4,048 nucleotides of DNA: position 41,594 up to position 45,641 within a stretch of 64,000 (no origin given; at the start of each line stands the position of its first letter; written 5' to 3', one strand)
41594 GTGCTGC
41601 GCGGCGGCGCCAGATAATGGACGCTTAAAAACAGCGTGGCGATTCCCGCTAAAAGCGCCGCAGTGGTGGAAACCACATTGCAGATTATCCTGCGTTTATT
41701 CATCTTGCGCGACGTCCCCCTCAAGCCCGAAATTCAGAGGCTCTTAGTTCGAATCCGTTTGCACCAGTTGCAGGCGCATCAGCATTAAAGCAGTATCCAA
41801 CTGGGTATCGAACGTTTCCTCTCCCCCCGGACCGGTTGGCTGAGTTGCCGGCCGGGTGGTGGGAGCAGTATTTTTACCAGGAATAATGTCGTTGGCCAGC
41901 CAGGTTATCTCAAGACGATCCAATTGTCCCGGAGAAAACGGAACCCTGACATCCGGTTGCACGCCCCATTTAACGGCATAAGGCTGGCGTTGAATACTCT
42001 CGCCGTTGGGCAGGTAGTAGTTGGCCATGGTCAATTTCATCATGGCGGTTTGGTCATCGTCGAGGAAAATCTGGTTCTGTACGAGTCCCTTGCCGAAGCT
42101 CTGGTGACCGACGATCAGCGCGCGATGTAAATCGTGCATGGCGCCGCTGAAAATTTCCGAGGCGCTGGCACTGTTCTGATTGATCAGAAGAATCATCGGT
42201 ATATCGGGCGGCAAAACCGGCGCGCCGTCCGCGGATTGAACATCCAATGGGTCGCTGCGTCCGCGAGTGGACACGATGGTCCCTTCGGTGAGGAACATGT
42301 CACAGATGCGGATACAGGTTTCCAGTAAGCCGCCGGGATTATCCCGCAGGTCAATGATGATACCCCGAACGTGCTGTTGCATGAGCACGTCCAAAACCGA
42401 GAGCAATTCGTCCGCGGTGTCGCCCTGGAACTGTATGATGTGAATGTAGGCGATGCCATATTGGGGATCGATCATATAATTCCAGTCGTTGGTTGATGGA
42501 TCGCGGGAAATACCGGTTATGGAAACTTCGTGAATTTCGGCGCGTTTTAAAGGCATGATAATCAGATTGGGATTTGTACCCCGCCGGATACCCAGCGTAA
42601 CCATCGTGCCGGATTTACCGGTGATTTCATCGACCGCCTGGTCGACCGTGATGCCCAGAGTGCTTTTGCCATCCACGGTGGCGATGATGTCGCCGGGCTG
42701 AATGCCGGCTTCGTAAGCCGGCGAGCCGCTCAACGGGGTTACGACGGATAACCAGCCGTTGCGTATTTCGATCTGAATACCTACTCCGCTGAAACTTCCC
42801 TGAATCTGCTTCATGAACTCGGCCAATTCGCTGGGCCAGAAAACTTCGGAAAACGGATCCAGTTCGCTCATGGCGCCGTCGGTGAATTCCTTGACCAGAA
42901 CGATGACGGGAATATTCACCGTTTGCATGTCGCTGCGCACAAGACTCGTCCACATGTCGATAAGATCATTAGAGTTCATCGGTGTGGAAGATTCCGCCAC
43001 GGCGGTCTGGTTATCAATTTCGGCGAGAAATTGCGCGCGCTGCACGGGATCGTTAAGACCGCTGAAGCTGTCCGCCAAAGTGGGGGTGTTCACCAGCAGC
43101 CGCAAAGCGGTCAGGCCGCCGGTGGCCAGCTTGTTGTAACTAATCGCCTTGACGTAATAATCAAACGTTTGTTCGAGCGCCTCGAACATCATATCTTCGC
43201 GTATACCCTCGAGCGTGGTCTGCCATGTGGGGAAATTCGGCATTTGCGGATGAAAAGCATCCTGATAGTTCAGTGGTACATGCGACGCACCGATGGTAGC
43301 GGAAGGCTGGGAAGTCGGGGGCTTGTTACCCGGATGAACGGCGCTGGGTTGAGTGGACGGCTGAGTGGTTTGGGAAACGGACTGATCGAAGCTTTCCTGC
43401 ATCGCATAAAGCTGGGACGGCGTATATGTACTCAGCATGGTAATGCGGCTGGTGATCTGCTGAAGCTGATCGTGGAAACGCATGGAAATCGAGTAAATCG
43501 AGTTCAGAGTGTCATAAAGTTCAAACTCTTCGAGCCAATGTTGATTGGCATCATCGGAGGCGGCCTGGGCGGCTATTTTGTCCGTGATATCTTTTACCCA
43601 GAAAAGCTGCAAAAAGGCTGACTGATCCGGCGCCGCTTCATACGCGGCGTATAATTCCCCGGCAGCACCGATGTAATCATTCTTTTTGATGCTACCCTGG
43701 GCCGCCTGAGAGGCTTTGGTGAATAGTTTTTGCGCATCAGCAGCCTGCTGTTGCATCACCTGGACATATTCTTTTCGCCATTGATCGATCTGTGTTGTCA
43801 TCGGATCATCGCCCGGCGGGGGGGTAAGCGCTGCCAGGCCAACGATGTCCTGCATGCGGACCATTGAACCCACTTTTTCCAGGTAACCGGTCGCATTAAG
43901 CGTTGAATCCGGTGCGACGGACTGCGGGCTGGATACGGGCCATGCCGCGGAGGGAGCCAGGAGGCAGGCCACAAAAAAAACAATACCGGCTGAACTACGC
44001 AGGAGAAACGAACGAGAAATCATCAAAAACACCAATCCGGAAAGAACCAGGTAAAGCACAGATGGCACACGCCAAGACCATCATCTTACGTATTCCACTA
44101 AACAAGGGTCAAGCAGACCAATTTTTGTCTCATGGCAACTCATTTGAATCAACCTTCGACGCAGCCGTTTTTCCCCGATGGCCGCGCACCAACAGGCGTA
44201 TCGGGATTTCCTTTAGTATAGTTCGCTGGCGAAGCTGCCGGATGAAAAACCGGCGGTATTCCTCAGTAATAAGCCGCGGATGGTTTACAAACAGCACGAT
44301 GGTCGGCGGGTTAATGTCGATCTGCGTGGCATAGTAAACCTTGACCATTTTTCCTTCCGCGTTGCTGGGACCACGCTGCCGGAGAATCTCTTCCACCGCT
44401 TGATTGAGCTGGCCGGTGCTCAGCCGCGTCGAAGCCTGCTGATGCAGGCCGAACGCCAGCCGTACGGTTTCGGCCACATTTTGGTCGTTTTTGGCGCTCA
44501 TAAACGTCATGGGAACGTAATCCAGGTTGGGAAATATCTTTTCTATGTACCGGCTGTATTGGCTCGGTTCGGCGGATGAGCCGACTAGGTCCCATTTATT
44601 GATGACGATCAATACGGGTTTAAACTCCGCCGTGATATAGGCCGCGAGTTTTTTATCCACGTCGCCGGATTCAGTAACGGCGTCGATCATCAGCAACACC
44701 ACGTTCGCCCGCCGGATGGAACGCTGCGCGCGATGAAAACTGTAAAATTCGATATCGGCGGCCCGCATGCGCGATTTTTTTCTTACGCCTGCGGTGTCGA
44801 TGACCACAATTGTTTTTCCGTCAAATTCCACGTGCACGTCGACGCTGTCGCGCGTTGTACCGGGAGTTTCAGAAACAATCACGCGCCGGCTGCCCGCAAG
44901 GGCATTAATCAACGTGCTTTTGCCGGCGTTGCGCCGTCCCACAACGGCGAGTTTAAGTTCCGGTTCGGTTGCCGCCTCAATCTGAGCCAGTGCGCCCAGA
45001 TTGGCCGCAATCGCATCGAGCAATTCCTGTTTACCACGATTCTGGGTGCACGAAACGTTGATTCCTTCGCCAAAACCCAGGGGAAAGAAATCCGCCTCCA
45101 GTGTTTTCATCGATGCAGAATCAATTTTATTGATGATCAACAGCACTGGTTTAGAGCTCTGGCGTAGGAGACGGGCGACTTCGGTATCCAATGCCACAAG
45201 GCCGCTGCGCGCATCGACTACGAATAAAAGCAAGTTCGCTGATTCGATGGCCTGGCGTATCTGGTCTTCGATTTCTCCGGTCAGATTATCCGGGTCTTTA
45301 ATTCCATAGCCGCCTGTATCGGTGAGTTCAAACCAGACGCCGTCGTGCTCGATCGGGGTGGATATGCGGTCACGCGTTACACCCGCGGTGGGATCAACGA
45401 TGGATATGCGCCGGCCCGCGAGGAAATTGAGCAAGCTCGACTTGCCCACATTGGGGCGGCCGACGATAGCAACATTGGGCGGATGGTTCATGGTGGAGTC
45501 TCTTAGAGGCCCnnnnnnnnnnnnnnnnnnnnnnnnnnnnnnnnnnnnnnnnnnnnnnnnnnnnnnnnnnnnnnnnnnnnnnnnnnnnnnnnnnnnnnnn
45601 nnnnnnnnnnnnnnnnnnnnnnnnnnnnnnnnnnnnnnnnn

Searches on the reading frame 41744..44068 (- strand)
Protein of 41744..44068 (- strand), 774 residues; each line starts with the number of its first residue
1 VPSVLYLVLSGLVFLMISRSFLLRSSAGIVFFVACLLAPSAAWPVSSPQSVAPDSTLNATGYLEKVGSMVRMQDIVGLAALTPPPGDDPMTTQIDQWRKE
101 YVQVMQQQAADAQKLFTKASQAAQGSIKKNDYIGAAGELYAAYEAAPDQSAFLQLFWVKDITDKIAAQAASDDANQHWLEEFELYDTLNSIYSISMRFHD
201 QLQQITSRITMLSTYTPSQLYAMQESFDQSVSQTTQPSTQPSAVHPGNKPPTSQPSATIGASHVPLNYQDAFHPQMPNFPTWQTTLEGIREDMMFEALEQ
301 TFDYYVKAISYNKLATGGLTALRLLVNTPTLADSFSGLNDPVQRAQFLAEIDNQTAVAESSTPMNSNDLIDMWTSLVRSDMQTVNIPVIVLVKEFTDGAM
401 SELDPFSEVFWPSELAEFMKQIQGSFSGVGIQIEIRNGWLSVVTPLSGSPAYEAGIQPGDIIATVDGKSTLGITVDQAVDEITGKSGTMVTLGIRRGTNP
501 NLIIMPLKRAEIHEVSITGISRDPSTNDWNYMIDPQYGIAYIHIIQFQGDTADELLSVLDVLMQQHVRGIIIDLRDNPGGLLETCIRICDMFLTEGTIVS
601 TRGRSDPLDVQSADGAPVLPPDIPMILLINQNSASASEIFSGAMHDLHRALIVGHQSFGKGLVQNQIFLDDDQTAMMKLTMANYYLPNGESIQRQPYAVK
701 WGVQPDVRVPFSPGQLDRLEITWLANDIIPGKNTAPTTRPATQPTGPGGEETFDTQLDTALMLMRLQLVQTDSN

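Call 12: search_protein_families(library=pfam, proteins=[window:41744-44068:-], max_evalue=0.001)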
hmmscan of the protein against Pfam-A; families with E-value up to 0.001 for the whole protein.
window:41744-44068:- (774 aa): 4 families
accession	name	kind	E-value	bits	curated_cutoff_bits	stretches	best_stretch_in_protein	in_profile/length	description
PF03572.23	Peptidase_S41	-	3.5e-48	163.8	24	1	539-709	2-165/165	Peptidase family S41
PF17820.7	PDZ_6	-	3.9e-10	39.8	27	1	445-496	5-54/54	PDZ domain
PF00595.29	PDZ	-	1.1e-09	39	23.2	1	423-494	8-80/81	PDZ domain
PF13180.12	PDZ_2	-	1.2e-05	25.9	27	1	429-499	3-72/80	PDZ domain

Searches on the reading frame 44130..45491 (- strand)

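Call 12: search_protein_families(library=pfam, proteins=[window:44130-45491:-], max_evalue=0.001)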
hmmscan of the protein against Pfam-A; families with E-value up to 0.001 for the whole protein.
window:44130-45491:- (453 aa): 18 families
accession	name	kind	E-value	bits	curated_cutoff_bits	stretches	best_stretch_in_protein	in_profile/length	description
PF01926.29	MMR_HSR1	-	1.1e-55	187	21.9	2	181-299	2-113/113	50S ribosome-binding GTPase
PF14714.11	KH_dom-like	-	4.3e-25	88.2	27.3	1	356-436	1-81/81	KH-domain-like of EngA bacterial GTPase enzymes, C-terminal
PF02421.24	FeoB_N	-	1.3e-21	77.2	27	2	6-158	2-153/156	Ferrous iron transport protein B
PF00009.33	GTP_EFTU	-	8.3e-17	61.8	26.5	2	180-344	5-180/188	Elongation factor Tu GTP binding domain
PF00350.29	Dynamin_N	-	2.7e-16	60.5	27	1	181-214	1-34/168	Dynamin family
PF03193.22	RsgA_GTPase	-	5.7e-11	43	30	0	167-238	96-170/174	RsgA GTPase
PF00071.28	Ras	-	1.4e-10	41.4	21.6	1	7-131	2-122/162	Ras family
PF04548.22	AIG1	-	2.3e-09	37.3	27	1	180-290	2-111/212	AIG1 family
PF00025.27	Arf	-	3.4e-08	33.6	22.3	0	7-127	17-129/174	ADP-ribosylation factor family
PF08477.19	Roc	-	3.4e-07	31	27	0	180-301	1-119/119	Ras of Complex, Roc, domain of DAPkinase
PF00005.33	ABC_tran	-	1.7e-06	29.1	25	0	174-232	7-65/137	ABC transporter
PF02263.25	GBP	-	8.8e-06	25.5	21.1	0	162-239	5-89/264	Guanylate-binding protein, N-terminal domain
PF02492.25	cobW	-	1.3e-05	25.3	20.7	0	249-323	105-176/180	CobW/HypB/UreG, nucleotide-binding domain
PF16897.10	MMR_HSR1_Xtn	-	2e-05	25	35.2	0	114-165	56-104/106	C-terminal region of MMR_HSR1 domain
PF13555.12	AAA_29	-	5e-05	23.4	27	0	180-198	24-42/61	P-loop containing region of AAA domain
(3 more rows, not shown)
